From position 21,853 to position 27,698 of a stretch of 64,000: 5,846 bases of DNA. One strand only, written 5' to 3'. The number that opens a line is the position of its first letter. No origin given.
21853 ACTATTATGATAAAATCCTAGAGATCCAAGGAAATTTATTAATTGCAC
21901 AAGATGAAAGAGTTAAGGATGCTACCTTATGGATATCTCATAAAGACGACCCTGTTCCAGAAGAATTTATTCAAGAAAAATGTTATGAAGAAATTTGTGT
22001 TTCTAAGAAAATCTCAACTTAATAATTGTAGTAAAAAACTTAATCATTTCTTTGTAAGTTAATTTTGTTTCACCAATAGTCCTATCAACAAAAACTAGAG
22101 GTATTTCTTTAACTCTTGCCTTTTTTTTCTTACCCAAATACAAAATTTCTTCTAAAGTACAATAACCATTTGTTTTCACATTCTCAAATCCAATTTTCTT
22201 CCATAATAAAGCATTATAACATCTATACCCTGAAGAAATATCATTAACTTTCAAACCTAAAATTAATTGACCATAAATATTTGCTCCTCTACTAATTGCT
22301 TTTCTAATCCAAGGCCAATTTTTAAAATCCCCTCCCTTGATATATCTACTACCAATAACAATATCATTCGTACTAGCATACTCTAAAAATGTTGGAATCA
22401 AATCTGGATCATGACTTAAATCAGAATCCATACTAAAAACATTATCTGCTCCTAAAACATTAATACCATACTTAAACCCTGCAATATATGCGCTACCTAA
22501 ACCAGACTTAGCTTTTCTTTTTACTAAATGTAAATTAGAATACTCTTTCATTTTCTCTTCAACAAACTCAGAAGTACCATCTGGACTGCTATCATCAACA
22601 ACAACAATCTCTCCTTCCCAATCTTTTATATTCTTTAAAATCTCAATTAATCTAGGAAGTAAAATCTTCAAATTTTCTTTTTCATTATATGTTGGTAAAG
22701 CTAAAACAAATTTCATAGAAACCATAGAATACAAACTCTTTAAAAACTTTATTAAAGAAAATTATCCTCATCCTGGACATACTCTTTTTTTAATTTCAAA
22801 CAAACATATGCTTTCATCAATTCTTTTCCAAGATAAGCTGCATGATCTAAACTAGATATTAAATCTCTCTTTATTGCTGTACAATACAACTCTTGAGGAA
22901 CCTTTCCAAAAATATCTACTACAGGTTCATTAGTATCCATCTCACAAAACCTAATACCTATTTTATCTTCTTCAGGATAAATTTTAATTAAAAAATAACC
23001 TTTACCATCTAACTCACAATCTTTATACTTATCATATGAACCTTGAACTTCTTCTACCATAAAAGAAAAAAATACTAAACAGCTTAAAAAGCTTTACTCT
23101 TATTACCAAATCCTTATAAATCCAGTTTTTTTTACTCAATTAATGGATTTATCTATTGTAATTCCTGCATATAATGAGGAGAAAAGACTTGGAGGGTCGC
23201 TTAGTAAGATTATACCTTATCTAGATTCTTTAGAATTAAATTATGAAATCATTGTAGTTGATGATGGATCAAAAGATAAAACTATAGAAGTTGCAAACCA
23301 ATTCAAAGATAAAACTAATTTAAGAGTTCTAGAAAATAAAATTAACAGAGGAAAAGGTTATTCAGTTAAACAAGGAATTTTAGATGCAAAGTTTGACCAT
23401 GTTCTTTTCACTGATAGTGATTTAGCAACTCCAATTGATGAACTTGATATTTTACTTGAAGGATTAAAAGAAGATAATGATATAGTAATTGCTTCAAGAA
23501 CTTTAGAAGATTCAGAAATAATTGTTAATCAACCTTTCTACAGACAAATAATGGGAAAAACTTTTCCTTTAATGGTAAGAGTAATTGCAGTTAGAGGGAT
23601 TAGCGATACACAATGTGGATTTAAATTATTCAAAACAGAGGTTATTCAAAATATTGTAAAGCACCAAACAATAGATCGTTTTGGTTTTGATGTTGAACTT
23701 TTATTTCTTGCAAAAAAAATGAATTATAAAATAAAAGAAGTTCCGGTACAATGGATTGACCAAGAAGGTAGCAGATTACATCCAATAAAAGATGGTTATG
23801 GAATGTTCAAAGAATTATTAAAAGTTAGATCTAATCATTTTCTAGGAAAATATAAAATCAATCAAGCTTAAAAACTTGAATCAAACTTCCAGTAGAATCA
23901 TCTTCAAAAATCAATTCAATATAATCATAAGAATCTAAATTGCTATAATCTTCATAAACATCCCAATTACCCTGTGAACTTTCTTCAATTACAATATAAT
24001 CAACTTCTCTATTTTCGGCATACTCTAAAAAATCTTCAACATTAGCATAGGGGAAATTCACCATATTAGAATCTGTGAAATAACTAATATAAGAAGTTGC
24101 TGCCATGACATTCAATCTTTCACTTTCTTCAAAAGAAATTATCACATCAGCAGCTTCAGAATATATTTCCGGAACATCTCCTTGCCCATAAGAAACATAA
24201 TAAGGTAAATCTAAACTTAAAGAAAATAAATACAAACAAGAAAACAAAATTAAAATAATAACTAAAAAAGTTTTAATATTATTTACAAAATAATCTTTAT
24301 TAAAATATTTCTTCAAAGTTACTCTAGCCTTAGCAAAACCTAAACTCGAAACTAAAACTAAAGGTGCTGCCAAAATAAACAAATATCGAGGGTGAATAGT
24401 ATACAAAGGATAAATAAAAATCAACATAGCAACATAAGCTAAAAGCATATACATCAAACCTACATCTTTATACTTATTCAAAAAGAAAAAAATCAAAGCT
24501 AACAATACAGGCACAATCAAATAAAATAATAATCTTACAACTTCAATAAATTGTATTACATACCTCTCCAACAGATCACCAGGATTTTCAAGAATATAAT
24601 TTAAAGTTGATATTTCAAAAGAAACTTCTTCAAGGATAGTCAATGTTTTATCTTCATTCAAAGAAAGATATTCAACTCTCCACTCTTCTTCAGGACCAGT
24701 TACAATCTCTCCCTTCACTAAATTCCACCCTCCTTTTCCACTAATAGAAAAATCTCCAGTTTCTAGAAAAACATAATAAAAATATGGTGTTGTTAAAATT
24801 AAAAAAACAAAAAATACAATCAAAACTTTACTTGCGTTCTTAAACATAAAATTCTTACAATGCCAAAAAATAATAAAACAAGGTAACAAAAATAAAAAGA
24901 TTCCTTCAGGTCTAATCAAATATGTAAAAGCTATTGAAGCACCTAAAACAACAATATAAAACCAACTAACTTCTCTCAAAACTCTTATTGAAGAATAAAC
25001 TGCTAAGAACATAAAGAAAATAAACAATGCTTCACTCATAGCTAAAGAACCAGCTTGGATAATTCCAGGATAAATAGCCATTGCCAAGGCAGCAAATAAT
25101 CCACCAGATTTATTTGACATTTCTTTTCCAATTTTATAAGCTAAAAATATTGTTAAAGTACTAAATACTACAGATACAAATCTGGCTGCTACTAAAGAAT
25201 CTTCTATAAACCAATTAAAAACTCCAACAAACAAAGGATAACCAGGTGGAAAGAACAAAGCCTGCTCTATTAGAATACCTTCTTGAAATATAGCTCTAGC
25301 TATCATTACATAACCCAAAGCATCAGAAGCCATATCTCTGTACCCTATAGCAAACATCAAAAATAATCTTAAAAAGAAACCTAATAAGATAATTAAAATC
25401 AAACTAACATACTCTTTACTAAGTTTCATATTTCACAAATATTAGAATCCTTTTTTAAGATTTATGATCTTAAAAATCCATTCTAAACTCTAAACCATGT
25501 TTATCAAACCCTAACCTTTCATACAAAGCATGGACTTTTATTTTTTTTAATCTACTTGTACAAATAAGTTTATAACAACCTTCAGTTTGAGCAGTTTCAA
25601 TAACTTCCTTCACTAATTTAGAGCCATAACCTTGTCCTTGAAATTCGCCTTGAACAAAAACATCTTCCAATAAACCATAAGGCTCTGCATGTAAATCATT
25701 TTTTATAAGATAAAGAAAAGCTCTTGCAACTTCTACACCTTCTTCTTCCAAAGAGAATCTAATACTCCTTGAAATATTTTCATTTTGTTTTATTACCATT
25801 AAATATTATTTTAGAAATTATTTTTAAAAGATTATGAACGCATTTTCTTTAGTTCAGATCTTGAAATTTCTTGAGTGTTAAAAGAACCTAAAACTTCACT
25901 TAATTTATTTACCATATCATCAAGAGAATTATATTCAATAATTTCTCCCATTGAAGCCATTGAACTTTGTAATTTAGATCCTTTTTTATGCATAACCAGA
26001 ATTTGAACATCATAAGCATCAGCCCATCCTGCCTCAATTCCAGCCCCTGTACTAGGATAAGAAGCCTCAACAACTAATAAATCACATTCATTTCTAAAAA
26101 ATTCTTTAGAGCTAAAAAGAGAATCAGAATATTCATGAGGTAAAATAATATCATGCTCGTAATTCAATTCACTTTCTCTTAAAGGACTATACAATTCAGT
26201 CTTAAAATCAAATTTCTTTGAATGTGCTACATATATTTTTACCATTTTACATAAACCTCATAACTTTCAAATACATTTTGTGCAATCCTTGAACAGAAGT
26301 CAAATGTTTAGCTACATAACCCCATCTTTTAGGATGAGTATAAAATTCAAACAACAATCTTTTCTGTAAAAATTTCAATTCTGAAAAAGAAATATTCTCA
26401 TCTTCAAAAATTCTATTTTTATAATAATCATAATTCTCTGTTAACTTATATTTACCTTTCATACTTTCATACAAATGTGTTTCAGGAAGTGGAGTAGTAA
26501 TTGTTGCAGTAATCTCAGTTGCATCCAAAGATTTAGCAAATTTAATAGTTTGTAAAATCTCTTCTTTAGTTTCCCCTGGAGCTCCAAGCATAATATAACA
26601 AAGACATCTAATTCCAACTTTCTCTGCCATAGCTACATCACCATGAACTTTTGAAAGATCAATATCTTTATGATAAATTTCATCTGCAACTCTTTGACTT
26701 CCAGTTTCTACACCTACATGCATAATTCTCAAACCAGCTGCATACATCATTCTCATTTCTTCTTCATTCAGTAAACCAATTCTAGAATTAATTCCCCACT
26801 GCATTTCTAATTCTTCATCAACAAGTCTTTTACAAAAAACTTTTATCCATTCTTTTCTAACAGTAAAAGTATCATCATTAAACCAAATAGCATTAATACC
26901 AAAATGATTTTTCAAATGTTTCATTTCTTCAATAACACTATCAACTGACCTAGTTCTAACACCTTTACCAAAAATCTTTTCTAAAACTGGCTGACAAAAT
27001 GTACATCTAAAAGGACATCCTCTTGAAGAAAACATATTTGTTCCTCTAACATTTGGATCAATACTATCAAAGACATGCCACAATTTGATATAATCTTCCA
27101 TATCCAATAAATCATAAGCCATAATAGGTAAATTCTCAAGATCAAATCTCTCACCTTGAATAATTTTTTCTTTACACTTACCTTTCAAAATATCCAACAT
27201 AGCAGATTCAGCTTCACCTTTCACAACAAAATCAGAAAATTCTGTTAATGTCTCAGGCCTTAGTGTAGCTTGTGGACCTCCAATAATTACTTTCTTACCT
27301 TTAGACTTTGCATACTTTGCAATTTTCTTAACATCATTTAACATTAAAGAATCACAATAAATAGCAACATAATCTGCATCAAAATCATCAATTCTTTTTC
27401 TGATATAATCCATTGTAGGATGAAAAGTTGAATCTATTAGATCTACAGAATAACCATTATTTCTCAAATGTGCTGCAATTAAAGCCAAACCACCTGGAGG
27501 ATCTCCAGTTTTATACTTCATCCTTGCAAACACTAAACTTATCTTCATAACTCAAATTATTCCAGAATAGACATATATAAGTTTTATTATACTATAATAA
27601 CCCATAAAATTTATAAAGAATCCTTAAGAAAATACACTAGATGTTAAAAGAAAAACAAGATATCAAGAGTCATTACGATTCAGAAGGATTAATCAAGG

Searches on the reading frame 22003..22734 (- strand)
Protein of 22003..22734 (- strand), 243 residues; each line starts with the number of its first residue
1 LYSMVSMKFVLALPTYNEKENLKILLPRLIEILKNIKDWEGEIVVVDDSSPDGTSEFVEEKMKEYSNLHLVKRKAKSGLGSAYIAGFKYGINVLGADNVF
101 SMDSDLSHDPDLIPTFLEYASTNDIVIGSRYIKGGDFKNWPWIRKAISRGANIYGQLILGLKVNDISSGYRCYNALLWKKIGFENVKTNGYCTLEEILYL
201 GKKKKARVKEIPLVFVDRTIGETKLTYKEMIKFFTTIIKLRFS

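Call 10: search_protein_families(library=pfam, proteins=[window:22003-22734:-], max_evalue=0.0001)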
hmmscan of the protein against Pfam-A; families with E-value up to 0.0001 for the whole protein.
window:22003-22734:- (243 aa): 1 family
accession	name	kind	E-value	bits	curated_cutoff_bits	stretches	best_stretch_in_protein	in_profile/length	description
PF00535.33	Glycos_transf_2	-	1.4e-23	84.1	23.3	1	13-174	4-160/168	Glycosyl transferase family 2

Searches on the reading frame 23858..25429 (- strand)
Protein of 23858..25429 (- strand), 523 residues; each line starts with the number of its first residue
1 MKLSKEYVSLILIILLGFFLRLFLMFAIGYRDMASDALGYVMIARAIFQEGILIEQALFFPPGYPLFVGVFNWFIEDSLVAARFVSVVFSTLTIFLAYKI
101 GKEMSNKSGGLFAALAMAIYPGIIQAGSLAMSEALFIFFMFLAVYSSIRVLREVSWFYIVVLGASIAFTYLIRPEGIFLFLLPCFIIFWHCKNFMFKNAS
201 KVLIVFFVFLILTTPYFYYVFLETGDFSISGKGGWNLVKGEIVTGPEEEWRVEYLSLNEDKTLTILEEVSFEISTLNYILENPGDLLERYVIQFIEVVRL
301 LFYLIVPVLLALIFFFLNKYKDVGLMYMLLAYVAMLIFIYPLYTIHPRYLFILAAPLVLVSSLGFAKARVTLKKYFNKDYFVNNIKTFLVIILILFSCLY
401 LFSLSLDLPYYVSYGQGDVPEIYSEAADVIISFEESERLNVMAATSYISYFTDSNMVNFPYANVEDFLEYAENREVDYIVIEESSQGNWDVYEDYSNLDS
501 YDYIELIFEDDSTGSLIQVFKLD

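Call 10: search_protein_families(library=pfam, proteins=[window:23858-25429:-], max_evalue=0.0001)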
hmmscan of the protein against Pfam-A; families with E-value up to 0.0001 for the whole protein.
window:23858-25429:- (523 aa): 1 family
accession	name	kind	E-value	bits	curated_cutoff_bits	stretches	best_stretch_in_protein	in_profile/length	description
PF13231.12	PMT_2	-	4.9e-14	53.3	26.1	1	61-218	3-159/160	Dolichyl-phosphate-mannose-protein mannosyltransferase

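Call 45: search_protein_families(library=ncbifam, proteins=[window:23858-25429:-], max_evalue=0.001)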
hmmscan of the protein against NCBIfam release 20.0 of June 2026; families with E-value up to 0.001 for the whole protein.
window:23858-25429:- (523 aa): 2 families
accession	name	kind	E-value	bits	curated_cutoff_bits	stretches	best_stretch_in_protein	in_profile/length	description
NF047440.1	LA3751_2_3_fam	subfamily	0.00013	20.9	200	1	60-220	81-240/460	LA_3751/LA_3752 family putative glycosyltransferase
TIGR04154.1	archaeo_STT3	subfamily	0.0002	19.9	450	1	69-223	78-259/831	oligosaccharyl transferase, archaeosortase A system-associated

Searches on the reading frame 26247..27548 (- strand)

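Call 10: search_protein_families(library=pfam, proteins=[window:26247-27548:-], max_evalue=0.0001)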
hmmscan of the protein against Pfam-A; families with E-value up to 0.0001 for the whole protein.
window:26247-27548:- (433 aa): 3 families
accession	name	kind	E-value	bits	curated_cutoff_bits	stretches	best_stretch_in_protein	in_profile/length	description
PF04055.27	Radical_SAM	-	6.7e-21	75.6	29.5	1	174-338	3-166/166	Radical SAM superfamily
PF02310.24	B12-binding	-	2.4e-19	69.8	32.1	1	17-119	13-119/121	B12 binding domain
PF19864.5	Radical_SAM_N2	-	7.6e-06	25.9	29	1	68-123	70-124/151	Radical SAM proteins, N-terminal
